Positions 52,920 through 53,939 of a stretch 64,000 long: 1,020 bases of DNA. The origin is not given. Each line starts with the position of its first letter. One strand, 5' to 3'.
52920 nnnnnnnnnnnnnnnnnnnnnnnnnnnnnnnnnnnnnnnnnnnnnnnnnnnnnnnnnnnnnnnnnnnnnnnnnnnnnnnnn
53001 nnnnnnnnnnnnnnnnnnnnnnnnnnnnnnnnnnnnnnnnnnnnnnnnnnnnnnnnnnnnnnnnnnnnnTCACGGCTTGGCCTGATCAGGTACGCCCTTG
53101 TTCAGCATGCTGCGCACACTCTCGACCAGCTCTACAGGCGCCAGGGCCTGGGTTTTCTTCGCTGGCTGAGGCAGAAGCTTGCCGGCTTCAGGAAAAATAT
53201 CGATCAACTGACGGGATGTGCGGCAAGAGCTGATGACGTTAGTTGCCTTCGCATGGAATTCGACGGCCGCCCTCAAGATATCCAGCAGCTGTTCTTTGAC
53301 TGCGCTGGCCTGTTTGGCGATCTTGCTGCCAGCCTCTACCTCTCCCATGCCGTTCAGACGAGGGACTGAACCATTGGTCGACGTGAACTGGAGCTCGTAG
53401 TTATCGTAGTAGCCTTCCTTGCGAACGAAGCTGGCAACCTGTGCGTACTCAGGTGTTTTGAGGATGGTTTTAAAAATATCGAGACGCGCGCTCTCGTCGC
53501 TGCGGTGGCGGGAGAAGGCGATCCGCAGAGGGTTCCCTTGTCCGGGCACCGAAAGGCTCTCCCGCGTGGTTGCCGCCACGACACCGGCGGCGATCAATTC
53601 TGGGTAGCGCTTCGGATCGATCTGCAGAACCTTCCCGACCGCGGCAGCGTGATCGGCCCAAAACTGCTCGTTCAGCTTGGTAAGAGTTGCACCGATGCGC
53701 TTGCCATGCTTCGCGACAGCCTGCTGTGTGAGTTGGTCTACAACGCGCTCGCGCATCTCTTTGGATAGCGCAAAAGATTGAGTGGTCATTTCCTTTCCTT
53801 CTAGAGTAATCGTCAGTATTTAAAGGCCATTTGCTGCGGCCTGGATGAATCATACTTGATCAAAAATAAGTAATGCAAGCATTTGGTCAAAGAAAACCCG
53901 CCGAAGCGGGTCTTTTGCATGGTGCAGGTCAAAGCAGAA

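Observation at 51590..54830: Leftward six-gene moron cluster inserted between terminase and portal genes (secreted protein, SprT-like metalloprotease, MazG-like NTP pyrophosphohydrolase, zinc-finger protein)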

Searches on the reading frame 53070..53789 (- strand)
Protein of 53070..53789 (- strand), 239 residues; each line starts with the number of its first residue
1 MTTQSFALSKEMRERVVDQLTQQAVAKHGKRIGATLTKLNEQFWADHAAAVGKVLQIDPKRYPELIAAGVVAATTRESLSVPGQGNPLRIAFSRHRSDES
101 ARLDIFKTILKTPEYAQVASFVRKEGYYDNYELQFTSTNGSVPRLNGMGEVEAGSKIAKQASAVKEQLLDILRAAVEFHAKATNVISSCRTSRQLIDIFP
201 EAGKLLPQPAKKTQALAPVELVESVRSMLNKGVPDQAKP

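Call 3: search_protein_families(library=pfam, proteins=[window:53070-53789:-], max_evalue=0.01)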
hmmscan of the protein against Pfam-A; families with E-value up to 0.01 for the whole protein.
window:53070-53789:- (239 aa): 1 family
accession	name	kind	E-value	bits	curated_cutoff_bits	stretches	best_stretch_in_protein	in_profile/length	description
PF18757.6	Nmad5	-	4.1e-10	40.5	27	1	8-228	3-202/206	Nucleotide modification associated domain 5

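Call 4: search_protein_families(library=phrogs, proteins=[window:53070-53789:-], max_evalue=0.001)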
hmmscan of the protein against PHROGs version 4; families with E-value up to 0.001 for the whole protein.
window:53070-53789:- (239 aa): 2 families
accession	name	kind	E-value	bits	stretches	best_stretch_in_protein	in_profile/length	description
phrog_15487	-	DNA, RNA and nucleotide metabolism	7.4e-56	190.6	1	5-235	4-249/253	DNA polymerase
phrog_1965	-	unknown function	3.2e-08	35.3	1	7-224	4-196/208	-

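Call 6: search_protein_families(library=ncbifam, proteins=[window:53070-53789:-], max_evalue=0.01)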
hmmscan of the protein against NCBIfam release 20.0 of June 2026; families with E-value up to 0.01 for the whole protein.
window:53070-53789:- (239 aa): 0 families

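Call 23: search_dna_similar(query=window:53070-53789:-, collection=phages, mode=protein, max_rows=40, rows=spread)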
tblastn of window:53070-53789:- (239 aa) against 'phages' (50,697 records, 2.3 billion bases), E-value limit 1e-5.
Records with a match: 10; places in all: 10; records where one place covers at least 80% of the query: 9.
Best place of each record, by identity: <60% 10.
By first word of the organism name: Pseudomonas 10.
By host as written in the record: Pseudomonas sp. 3; Pseudomonas aeruginosa 2; - 2; Pseudomonas putida 1; Pseudomonas aeruginosa YMC17/07/R4900 1; Pseudomonas aeruginosa CRPA190 (carbapenem-resistant) 1.
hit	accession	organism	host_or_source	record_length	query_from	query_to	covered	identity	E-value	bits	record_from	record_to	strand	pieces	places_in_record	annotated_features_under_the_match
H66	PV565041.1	Pseudomonas phage Jeremy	Pseudomonas putida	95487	2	235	98%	48.5%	6e-62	214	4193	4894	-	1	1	hypothetical protein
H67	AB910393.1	Pseudomonas phage KPP25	Pseudomonas aeruginosa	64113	8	234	95%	31.7%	7e-25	108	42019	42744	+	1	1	hypothetical protein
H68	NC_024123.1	Pseudomonas phage KPP25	Pseudomonas aeruginosa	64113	8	234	95%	31.7%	7e-25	108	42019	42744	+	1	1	DNA polymerase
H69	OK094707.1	Pseudomonas phage YMC17/07/R4900a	Pseudomonas aeruginosa YMC17/07/R4900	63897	8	234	95%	31.6%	2e-25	109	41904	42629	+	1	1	hypothetical protein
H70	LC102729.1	Pseudomonas phage phiR18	-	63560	8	234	95%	31.2%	5e-25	108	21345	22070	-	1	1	hypothetical protein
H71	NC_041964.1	Pseudomonas phage phiR18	-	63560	8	234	95%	31.2%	5e-25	108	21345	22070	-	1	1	DNA polymerase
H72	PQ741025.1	Pseudomonas phage CRPAP1904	Pseudomonas aeruginosa CRPA190 ...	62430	8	234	95%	31.0%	3e-24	106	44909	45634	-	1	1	DNA polymerase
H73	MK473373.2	Pseudomonas phage Lana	Pseudomonas sp.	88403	36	235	84%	23.1%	4e-8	59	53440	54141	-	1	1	hypothetical protein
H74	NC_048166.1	Pseudomonas phage Lana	Pseudomonas sp.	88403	36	235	84%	23.1%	4e-8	59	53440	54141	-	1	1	DNA polymerase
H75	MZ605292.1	Pseudomonas phage UAntarctica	Pseudomonas sp.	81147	160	235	32%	47.4%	4e-12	71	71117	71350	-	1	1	hypothetical protein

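Call 31: search_solved_structures(query=window:53070-53789:-, max_evalue=10, show_alignments=1)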
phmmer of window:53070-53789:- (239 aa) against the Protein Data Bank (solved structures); distinct sequences matched with E-value up to 10: 0.

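Call 39: find_encoding_contigs(protein=window:53070-53789:-, flank=10000, max_places=6)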
Protein window:53070-53789:- (239 aa): 2 contigs read that carry it; 1 place shown.
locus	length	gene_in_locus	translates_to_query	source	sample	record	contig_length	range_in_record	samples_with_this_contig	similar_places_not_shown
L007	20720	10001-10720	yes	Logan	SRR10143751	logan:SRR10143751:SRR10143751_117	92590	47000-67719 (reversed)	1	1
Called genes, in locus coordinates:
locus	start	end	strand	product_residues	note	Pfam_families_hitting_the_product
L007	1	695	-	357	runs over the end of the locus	-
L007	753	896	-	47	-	-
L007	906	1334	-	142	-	-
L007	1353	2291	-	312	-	PF10544:T5orf172 (faint), PF13455:MUG113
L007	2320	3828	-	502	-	-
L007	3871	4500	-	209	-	-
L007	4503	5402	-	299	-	-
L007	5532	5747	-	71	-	-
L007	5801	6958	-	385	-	-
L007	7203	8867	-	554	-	PF04860:Phage_portal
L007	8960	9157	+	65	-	-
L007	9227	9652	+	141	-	-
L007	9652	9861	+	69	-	-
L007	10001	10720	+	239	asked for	PF18757:Nmad5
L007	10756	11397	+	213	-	-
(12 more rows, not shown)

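Call 52: find_homologous_proteins(query=window:53070-53789:-, max_evalue=0.001)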
Query window:53070-53789:- (239 aa): 18 proteins with E <= 0.001 among 849 candidates.
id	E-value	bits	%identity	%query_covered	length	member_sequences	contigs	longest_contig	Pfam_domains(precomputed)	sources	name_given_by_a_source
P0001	5.4e-149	512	100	100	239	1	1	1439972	PF18757.7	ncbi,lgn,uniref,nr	ncbi:hypothetical protein FHR70_000734 [Microvirga lupini]|uniref:Nucleotide modification associated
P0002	1.8e-90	320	65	98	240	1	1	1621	PF18757.7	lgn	-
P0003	3.4e-85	303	63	97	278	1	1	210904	PF18757.7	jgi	jgi:hypothetical protein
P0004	1.2e-81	292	59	98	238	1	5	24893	PF18757.7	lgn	-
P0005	1.5e-79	285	59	98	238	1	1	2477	PF18757.7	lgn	-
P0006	9.4e-67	243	51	99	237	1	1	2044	-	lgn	-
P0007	2.2e-64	235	51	98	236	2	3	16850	PF18757.7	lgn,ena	-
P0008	6.4e-63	230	52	98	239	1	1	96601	PF18757.7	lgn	-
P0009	8.9e-61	223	47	97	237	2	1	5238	PF18757.7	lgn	-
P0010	1.8e-59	219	49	99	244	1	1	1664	PF18757.7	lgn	-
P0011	7.0e-58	214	48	98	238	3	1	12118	PF18757.7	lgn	-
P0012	4.2e-56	208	47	99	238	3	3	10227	PF18757.7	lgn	-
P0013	9.1e-56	207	49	97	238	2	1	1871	PF18757.7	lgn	-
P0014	1.1e-55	207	47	98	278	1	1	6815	PF18757.7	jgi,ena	-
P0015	2.8e-52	196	46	97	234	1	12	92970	PF18757.7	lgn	-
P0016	2.7e-48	183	43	96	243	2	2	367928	-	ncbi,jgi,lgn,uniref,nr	ncbi:hypothetical protein [Stutzerimonas nitrititolerans]|uniref:hypothetical protein n=1 Tax=Stutze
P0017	3.3e-38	150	38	98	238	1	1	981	PF18757.7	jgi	jgi:hypothetical protein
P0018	2.2e-22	98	32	95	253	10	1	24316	PF18757.7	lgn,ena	-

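Call 61: predict_structure(alignment_id=A2)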
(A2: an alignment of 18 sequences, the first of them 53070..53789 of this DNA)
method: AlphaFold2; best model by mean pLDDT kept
length: 239 residues; sequences in the alignment: 18
mean_pLDDT: 88.1   pTM: 0.77
mean pLDDT of the five models: 88.1, 88.0, 85.4, 84.2, 83.7
residues with pLDDT >= 90: 171; 70-90: 41; 50-70: 20; < 50: 7
segments of 3 or more residues with pLDDT < 50: 237-239
pLDDT, mean of each block of 10 residues (from residue 1): 77 93 94 97 95 92 93 95 94 88 94 95 89 93 93 94 97 95 92 90 81 53 70 56
secondary structure, 60 per line:
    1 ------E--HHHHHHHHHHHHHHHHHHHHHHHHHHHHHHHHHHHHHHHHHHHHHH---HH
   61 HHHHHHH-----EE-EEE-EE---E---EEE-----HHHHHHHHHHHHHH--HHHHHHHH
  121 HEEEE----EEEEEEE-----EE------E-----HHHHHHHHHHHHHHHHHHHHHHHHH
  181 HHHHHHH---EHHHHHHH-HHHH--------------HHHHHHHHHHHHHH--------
elements in order: H10-55 H59-67 E76-78 E89-91 H97-110 H113-121 E122-125 E130-136 H156-187 H192-198 H200-203 H218-231

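Call 64: find_encoding_contigs(protein=P0004, flank=8000, max_places=3)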
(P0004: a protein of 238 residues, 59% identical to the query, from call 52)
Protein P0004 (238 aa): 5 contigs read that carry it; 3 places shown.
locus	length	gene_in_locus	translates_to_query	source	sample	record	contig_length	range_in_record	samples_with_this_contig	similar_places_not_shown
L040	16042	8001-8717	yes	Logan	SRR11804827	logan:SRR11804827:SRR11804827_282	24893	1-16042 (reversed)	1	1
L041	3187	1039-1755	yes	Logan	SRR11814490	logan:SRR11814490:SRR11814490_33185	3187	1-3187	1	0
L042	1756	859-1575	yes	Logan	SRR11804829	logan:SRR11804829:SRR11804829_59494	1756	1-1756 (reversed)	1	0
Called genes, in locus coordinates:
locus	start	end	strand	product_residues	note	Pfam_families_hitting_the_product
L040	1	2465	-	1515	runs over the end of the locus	PF00176:SNF2-rel_dom (weak), PF00270:DEAD (weak), PF04851:ResIII (weak), PF00271:Helicase_C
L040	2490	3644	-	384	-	-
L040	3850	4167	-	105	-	-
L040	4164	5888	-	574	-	PF04860:Phage_portal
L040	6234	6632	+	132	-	-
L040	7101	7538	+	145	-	PF05099:TerB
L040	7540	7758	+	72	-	-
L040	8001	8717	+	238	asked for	PF18757:Nmad5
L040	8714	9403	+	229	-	-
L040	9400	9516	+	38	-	-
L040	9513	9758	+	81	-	PF23858:DUF7220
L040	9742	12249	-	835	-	PF05876:GpA_ATPase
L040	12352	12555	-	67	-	-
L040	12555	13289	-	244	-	PF00149:Metallophos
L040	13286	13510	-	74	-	-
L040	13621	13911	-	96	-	-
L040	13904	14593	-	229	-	-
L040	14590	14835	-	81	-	-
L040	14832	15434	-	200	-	-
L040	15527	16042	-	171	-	?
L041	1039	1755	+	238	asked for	PF18757:Nmad5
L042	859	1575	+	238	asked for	PF18757:Nmad5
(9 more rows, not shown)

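Call 65: find_encoding_contigs(protein=P0003, flank=8000, max_places=3)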
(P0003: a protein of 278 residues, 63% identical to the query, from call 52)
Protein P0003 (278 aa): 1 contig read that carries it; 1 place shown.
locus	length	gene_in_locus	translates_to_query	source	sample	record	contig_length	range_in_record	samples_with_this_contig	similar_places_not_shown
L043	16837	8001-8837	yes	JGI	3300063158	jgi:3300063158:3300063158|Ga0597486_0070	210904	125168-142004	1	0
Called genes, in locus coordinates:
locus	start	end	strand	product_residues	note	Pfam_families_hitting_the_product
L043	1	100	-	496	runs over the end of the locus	-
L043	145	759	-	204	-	-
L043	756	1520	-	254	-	-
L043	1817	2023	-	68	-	-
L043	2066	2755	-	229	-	PF07460:NUMOD3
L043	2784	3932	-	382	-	-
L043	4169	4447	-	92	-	-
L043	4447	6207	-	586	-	PF04860:Phage_portal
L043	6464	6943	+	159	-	PF00692:dUTPase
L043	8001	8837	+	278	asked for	PF18757:Nmad5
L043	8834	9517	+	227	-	-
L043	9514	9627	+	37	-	-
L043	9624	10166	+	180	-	-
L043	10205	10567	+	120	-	-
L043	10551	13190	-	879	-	PF05876:GpA_ATPase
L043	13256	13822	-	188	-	PF13946:DUF4214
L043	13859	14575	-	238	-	PF00149:Metallophos, PF12850:Metallophos_2 (faint)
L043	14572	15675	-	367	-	PF00078:RVT_1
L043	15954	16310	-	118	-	PF22296:bAvd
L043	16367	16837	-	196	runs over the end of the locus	PF07603:Lcl_C (weak)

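Call 71: search_protein_families(library=padloc, proteins=[window:53070-53789:-], max_evalue=0.01)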
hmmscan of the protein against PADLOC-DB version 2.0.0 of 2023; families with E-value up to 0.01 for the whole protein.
window:53070-53789:- (239 aa): 0 families

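Call 73: fold_search(model_id=the predicted structure, library=viral)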
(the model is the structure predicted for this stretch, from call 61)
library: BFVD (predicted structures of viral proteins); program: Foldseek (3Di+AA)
matches with E <= 10: 127; with E <= 0.001: 10
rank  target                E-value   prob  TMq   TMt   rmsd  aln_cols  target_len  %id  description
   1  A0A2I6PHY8            5.0e-11  1.00  0.71  0.65   6.7       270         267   18  DNA polymerase A [Pseudomonas phage PMBT3]
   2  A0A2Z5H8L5            1.1e-05  1.00  0.60  0.55  13.1       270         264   16  Uncharacterized protein [Pseudomonas phage phCDa]
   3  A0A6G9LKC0            3.0e-05  1.00  0.49  0.61   8.3       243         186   16  (no name in the UniProt tables at hand)
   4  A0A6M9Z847            2.8e-04  1.00  0.49  0.49   9.5       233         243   16  (no name in the UniProt tables at hand)
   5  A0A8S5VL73            2.8e-04  1.00  0.41  0.45   8.9       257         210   10  (no name in the UniProt tables at hand)
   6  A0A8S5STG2            3.1e-04  1.00  0.48  0.45  10.1       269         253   13  Nucleotide modification associated domain 5 [Siphoviridae sp. ctFRY1]
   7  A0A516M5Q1            3.5e-04  1.00  0.39  0.47   9.2       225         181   12  (no name in the UniProt tables at hand)
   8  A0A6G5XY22            4.2e-04  1.00  0.48  0.54   9.6       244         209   15  (no name in the UniProt tables at hand)
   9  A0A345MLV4            4.7e-04  1.00  0.45  0.51  17.3       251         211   17  (no name in the UniProt tables at hand)
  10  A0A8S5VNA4            5.6e-04  1.00  0.40  0.46   9.0       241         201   15  (no name in the UniProt tables at hand)
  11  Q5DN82                1.5e-03  1.00  0.44  0.51  11.4       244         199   13  Gp23 [Alphaproteobacteria phage PhiJL001]
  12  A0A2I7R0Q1            4.9e-03  0.96  0.29  0.33  15.8       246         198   15  Nucleotide modification associated domain-containing protein [Vibrio phage 1.097.O._10N.286.49.B3]
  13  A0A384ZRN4            5.5e-03  0.99  0.41  0.42   9.9       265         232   12  Nucleotide modification associated domain-containing protein [Escherichia phage C130_2]
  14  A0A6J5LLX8            6.2e-03  0.96  0.32  0.34  16.4       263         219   11  Uncharacterized protein [uncultured Caudovirales phage]
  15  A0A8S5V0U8            6.5e-03  1.00  0.41  0.51   7.8       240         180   14  Nucleotide modification associated domain 5 [Siphoviridae sp. ct3r22]
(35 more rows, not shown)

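Call 100: find_encoding_contigs(protein=P0008, flank=5000, max_places=1)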
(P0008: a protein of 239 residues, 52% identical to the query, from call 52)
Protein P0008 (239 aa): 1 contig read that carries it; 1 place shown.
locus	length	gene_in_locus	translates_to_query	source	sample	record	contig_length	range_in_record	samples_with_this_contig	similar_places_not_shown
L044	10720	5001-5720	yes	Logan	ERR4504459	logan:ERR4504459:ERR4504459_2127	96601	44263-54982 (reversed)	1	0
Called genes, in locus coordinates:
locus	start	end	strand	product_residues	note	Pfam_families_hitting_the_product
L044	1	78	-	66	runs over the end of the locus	-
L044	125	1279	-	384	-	-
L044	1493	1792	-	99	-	-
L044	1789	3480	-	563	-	PF04860:Phage_portal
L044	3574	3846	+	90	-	-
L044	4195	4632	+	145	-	PF05099:TerB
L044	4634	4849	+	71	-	-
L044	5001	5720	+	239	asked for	PF18757:Nmad5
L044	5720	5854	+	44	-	-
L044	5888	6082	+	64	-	-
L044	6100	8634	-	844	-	PF05876:GpA_ATPase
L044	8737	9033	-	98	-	-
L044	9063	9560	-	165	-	-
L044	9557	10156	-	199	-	-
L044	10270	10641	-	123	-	-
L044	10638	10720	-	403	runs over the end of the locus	PF07505:DUF5131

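Call 101: find_encoding_contigs(protein=P0015, flank=5000, max_places=1)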
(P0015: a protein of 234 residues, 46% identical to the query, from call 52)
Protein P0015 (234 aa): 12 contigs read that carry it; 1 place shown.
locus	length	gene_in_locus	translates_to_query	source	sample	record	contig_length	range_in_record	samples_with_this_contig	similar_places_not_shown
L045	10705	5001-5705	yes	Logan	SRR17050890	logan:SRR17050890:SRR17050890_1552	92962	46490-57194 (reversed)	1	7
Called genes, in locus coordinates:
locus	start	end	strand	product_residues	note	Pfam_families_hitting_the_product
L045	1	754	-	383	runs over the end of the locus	-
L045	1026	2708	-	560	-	PF04860:Phage_portal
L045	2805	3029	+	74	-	-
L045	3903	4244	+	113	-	-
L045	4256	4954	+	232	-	-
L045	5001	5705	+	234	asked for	PF18757:Nmad5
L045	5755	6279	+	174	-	-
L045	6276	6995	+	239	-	PF00149:Metallophos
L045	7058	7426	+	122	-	-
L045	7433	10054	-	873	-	PF05876:GpA_ATPase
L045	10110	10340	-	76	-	-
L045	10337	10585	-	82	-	PF23858:DUF7220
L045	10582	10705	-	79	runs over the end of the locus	-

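Call 102: find_encoding_contigs(protein=P0016, flank=5000, max_places=1)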
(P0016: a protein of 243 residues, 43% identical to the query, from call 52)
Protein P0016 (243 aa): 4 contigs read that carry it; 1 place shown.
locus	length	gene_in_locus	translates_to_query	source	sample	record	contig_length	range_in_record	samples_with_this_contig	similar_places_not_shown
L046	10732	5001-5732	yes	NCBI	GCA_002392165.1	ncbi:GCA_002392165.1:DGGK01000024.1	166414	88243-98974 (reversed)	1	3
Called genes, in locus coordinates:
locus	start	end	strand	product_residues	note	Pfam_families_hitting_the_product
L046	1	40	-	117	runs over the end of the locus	PF13560:HTH_31, PF01381:HTH_3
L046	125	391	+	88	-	-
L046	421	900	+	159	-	-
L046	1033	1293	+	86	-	PF04606:Ogr_Delta (weak)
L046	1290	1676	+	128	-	-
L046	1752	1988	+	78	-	-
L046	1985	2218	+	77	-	-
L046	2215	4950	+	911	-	PF01751:Toprim (faint), PF13155:Toprim_2, PF13362:Toprim_3 (weak)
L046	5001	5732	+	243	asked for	-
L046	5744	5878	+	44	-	-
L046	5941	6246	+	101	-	-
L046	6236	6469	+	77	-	-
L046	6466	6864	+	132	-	PF12840:HTH_20 (faint), PF17782:WHD_DprA (faint), PF24886:DUF7740 (faint)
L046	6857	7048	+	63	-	PF24751:DUF7696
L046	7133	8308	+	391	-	PF12167:Arm-DNA-bind_2, PF14659:Phage_int_SAM_3, PF00589:Phage_integrase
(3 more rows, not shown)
